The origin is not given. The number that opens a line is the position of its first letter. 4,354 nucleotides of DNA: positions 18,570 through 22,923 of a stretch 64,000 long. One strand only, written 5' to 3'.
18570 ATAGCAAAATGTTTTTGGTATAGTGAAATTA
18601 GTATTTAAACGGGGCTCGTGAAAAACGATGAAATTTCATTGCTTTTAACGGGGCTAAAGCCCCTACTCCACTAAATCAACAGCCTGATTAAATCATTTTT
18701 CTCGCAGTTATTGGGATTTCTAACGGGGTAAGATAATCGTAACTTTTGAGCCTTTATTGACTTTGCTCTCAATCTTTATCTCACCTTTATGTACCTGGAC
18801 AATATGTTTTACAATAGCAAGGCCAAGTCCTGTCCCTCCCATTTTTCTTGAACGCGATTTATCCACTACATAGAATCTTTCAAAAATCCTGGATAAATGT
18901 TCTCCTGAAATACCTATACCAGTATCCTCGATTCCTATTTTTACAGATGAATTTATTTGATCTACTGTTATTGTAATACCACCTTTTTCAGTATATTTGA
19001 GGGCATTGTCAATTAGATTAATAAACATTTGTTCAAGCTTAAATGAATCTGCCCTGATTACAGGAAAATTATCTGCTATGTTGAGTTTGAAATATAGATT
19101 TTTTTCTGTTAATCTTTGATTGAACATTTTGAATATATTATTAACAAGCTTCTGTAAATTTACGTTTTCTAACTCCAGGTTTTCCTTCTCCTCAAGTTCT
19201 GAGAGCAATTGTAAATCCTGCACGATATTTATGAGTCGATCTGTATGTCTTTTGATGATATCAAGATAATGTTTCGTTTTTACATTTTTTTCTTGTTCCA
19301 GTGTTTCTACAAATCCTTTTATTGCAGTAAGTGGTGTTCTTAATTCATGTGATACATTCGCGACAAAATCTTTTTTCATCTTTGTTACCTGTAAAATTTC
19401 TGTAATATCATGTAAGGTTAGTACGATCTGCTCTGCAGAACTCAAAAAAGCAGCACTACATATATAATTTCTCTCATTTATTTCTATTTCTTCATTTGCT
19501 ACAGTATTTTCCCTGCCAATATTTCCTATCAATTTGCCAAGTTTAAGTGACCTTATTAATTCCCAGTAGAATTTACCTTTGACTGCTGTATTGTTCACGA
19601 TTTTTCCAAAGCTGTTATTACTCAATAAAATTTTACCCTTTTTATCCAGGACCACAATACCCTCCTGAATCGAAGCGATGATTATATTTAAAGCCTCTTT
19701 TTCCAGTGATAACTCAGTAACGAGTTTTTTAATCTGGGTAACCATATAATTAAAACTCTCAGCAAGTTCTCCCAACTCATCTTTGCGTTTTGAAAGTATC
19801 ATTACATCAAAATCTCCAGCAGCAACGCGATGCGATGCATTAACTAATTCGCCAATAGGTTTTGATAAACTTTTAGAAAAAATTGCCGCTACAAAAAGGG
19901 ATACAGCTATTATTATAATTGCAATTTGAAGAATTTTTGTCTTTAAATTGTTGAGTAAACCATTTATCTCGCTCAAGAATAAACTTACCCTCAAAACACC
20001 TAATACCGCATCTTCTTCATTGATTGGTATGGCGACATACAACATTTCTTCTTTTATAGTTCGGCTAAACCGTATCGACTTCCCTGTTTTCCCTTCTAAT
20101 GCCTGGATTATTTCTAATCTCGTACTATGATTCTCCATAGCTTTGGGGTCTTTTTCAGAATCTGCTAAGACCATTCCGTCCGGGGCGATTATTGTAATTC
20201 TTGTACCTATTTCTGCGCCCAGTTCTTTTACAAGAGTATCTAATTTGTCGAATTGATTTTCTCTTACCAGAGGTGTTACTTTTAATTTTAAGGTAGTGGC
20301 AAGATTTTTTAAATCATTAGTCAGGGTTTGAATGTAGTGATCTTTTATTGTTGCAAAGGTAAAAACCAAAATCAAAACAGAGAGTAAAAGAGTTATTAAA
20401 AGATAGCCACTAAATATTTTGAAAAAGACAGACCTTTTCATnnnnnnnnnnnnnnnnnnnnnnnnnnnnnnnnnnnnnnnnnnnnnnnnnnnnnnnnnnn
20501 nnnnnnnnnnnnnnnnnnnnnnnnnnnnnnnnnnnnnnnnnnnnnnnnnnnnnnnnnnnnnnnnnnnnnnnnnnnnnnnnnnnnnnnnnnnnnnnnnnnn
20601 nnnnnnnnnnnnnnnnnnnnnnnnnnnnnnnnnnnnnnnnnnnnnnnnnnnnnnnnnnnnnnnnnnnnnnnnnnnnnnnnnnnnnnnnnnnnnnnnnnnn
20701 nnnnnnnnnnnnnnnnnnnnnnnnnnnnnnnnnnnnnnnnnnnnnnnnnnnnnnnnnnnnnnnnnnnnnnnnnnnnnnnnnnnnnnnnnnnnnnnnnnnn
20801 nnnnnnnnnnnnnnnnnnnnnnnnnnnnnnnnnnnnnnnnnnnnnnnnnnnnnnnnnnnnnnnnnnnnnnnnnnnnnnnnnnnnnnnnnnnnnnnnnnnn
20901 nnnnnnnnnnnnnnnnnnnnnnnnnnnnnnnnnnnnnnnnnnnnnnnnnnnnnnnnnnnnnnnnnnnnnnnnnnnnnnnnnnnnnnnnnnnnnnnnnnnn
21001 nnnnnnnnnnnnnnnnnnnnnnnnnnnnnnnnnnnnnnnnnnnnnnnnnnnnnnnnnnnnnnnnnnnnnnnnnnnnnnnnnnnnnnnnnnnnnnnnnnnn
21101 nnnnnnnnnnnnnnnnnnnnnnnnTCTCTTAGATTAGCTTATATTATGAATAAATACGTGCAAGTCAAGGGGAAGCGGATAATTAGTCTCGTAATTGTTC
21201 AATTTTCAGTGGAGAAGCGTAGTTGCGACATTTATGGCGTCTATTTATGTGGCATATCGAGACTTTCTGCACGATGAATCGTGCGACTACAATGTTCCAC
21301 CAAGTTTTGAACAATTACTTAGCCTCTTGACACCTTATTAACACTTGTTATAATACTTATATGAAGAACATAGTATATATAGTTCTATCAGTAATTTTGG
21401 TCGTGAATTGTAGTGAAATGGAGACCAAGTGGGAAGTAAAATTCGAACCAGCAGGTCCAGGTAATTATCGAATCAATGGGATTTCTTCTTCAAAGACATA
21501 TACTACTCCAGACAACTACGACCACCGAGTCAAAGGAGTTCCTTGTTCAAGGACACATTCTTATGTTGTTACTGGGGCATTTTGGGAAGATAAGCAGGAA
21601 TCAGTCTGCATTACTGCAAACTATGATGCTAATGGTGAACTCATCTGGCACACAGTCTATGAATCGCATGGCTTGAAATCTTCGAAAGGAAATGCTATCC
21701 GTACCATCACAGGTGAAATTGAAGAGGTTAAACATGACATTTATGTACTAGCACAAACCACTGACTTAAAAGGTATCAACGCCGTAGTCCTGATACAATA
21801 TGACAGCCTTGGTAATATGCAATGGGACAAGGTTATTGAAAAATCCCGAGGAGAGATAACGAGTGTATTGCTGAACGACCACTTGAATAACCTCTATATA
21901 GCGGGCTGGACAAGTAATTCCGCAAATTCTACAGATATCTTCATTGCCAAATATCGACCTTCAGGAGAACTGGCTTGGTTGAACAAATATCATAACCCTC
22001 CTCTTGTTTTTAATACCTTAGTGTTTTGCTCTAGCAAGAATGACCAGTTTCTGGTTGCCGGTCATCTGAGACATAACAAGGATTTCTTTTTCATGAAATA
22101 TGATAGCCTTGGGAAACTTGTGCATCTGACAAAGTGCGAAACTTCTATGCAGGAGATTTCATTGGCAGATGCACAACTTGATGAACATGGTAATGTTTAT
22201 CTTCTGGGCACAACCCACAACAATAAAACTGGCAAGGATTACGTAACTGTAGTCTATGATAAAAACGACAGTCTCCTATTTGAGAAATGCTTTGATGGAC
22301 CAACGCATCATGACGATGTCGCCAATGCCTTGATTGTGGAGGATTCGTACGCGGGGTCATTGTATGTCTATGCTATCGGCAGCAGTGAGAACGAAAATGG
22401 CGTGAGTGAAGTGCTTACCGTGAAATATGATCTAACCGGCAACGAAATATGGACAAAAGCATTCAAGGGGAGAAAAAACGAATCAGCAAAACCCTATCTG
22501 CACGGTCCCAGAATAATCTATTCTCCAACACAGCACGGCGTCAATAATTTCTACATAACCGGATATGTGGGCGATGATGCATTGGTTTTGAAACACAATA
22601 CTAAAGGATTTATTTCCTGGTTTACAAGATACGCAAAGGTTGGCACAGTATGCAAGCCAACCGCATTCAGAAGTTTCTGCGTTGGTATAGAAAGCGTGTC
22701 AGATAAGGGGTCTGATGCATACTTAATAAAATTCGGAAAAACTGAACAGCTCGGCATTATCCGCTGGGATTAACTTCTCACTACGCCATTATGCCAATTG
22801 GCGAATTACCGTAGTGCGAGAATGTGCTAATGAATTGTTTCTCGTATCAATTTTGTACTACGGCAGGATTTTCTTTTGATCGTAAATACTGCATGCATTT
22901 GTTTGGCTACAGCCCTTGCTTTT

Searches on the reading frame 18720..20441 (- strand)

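Call 30: search_protein_families(library=pfam, proteins=[window:18720-20441:-])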
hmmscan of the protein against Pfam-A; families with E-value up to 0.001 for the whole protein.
window:18720-20441:- (573 aa): 6 families
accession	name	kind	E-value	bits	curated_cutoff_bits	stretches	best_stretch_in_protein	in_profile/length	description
PF02518.31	HATPase_c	-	4.9e-29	101.5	26.4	1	465-572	2-108/111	Histidine kinase-, DNA gyrase B-, and HSP90-like ATPase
PF00512.31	HisKA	-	1.2e-19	70.6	26.9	1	355-418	1-65/66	His Kinase A (phospho-acceptor) domain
PF00672.30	HAMP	-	1.3e-14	54.7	25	1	188-238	2-52/53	HAMP domain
PF16736.11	sCache_like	-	9.1e-11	42.5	27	1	64-154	29-116/117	Single Cache-like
PF02743.24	dCache_1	-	5.4e-07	29.8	45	1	82-167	71-163/240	Cache domain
PF14501.12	HATPase_c_5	-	1.3e-05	25.4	22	1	469-560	6-91/102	GHKL domain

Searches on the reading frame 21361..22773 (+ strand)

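Call 30: search_protein_families(library=pfam, proteins=[window:21361-22773:+])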
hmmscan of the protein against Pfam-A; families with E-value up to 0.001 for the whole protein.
window:21361-22773:+ (470 aa): 1 family
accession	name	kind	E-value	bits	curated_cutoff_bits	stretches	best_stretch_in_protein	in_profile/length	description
PF17164.10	DUF5122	-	0.00085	20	27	0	178-204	6-32/36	Domain of unknown function (DUF5122) beta-propeller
